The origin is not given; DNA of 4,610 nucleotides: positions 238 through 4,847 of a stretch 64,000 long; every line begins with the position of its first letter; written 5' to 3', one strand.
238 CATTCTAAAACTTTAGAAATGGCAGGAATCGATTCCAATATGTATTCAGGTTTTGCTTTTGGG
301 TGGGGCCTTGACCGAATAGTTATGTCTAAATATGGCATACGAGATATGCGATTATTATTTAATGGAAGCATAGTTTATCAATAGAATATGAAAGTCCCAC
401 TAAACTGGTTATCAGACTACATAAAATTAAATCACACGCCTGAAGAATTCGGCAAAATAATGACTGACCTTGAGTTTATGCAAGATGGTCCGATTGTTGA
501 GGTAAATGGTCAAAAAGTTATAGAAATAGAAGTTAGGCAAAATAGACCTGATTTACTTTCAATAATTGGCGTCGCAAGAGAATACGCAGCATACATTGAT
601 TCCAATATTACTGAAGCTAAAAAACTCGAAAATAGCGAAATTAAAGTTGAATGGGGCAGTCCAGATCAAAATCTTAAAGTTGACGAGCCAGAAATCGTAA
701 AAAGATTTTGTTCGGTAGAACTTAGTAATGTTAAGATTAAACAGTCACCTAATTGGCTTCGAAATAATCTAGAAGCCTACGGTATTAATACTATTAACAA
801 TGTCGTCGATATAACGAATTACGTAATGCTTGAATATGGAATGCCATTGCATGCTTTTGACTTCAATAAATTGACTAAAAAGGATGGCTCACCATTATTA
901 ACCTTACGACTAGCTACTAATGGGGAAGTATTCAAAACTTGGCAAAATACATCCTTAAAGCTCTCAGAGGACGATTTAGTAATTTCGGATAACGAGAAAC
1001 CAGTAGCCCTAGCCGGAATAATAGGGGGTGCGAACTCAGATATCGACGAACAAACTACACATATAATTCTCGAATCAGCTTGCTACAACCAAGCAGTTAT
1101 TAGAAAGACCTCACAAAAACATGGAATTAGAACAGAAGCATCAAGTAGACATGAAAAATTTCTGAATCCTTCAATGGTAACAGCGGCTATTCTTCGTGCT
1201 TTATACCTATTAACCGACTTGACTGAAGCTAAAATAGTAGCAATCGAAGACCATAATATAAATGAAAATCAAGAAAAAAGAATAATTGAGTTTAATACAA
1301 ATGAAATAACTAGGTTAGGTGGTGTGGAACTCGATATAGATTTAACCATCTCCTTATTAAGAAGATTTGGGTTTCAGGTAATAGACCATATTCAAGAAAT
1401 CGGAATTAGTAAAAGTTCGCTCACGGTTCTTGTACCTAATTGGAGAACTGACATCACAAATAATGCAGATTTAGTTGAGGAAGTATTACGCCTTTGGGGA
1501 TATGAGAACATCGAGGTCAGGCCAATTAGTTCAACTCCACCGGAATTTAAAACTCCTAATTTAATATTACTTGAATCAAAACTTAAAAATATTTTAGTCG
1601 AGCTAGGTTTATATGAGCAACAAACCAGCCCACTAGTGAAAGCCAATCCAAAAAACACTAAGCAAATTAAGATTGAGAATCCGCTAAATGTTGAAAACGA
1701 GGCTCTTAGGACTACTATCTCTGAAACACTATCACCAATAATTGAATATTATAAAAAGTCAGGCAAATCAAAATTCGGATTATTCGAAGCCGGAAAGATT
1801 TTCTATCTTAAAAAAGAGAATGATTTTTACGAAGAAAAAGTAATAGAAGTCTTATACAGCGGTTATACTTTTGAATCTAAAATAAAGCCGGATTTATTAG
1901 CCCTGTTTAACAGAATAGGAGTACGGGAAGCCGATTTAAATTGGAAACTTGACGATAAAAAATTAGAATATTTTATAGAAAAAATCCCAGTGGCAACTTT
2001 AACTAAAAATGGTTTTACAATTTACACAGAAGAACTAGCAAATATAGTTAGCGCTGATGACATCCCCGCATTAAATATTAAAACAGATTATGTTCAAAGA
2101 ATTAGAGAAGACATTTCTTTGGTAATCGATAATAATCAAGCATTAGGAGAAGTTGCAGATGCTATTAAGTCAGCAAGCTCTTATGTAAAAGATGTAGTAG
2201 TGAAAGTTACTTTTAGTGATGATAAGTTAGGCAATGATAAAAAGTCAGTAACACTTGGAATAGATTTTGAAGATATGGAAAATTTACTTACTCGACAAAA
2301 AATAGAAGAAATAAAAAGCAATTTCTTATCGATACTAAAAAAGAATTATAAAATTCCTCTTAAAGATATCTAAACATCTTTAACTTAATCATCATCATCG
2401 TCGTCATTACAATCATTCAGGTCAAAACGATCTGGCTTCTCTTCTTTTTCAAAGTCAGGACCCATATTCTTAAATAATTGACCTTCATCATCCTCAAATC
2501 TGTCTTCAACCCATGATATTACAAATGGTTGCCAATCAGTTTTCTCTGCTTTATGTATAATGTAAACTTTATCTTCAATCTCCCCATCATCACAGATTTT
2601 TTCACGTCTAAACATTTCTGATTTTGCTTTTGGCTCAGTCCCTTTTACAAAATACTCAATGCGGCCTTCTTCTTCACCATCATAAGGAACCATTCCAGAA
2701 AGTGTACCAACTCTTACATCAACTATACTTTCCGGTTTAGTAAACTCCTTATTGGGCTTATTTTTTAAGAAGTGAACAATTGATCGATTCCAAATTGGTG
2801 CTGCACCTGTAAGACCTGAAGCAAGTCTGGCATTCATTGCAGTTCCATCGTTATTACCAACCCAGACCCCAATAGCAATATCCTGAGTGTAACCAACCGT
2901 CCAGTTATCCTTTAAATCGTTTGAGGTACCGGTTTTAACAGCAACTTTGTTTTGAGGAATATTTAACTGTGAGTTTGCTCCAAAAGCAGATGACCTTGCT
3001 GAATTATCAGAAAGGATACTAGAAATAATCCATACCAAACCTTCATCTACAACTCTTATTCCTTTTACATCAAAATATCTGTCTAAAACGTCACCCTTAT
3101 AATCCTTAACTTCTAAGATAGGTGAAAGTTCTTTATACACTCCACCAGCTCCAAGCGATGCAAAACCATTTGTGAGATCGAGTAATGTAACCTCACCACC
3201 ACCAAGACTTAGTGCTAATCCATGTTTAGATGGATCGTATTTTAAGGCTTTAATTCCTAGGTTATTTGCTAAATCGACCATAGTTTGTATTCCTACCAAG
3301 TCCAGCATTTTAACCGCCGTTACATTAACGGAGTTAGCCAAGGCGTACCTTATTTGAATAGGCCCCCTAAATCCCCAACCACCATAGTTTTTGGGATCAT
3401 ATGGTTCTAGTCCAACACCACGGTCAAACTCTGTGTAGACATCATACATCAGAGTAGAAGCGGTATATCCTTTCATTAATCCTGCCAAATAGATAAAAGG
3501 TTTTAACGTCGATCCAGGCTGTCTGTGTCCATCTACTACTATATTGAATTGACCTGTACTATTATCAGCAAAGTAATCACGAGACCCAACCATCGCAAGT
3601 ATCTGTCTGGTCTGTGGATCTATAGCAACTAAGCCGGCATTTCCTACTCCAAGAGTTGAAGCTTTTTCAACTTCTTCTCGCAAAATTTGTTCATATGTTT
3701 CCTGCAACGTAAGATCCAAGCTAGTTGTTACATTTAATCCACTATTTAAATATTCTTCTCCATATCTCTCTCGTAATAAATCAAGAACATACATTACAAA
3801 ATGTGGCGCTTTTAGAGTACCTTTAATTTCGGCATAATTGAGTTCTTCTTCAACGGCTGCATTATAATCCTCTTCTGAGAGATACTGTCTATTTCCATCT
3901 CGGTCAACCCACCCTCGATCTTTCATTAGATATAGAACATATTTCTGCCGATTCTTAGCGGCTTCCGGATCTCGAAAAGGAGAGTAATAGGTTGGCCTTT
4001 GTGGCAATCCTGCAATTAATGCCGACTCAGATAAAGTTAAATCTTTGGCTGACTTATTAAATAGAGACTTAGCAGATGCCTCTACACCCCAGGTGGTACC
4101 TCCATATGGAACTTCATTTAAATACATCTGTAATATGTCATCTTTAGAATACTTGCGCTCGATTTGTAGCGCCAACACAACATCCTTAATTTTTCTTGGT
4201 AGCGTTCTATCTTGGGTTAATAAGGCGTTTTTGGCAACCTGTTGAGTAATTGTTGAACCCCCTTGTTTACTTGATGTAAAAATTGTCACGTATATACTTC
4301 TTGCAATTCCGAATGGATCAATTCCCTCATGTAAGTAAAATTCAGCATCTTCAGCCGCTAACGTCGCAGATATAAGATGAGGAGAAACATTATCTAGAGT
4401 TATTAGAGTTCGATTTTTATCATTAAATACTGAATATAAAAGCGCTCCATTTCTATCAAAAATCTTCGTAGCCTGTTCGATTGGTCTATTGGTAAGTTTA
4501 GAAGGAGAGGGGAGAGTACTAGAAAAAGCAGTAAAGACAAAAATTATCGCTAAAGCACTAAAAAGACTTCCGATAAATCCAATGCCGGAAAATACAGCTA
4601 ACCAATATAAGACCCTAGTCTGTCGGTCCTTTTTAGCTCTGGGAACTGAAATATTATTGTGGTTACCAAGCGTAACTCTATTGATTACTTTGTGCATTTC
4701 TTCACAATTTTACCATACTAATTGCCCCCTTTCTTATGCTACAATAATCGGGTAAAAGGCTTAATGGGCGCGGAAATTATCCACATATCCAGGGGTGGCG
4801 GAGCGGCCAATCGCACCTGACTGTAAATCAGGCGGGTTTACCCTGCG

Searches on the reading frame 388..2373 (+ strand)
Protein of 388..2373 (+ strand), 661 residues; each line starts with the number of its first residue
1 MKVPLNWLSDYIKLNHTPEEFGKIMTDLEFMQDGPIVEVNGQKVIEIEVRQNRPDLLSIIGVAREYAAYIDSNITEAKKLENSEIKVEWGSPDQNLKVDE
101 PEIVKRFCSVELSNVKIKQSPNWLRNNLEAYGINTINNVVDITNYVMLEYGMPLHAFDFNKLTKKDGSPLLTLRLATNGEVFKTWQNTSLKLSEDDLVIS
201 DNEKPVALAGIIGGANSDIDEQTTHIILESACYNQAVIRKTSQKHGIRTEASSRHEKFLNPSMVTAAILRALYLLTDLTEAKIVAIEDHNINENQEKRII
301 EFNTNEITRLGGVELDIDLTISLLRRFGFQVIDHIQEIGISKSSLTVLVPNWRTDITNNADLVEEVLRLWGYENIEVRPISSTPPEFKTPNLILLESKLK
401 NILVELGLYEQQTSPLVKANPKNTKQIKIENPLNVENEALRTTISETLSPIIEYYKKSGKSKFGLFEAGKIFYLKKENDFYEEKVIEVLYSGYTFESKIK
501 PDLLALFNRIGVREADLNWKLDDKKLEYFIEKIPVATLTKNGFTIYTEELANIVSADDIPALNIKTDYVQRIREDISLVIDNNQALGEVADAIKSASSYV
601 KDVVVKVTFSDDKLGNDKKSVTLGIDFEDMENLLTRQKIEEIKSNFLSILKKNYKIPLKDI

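Call 8: search_protein_families(library=pfam, proteins=[window:388-2373:+], max_evalue=0.01)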
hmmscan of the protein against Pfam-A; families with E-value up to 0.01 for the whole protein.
window:388-2373:+ (661 aa): 4 families
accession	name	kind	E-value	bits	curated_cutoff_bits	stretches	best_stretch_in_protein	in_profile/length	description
PF03483.22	B3_4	-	1.5e-57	194.4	29.3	1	105-279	3-173/174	B3/4 domain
PF03484.21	B5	-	2.6e-19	69.6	28.6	1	300-372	1-67/67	tRNA synthetase B5 domain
PF03147.19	FDX-ACB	-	5.3e-12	46.4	31.1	1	570-657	4-92/94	Ferredoxin-fold anticodon binding domain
PF17759.6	tRNA_synthFbeta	-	1.1e-10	41.7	22.4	1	394-498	20-133/214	Phenylalanyl tRNA synthetase beta chain CLM domain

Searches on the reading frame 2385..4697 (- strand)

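Call 8: search_protein_families(library=pfam, proteins=[window:2385-4697:-], max_evalue=0.01)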
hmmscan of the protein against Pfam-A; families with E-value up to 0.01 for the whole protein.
window:2385-4697:- (770 aa): 2 families
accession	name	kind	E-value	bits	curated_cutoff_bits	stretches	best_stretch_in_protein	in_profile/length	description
PF00912.28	Transgly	-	9.5e-62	208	27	1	87-258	5-177/178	Transglycosylase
PF00905.27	Transpeptidase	-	2.5e-20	73.3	22.1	1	356-617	3-282/299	Penicillin binding protein transpeptidase domain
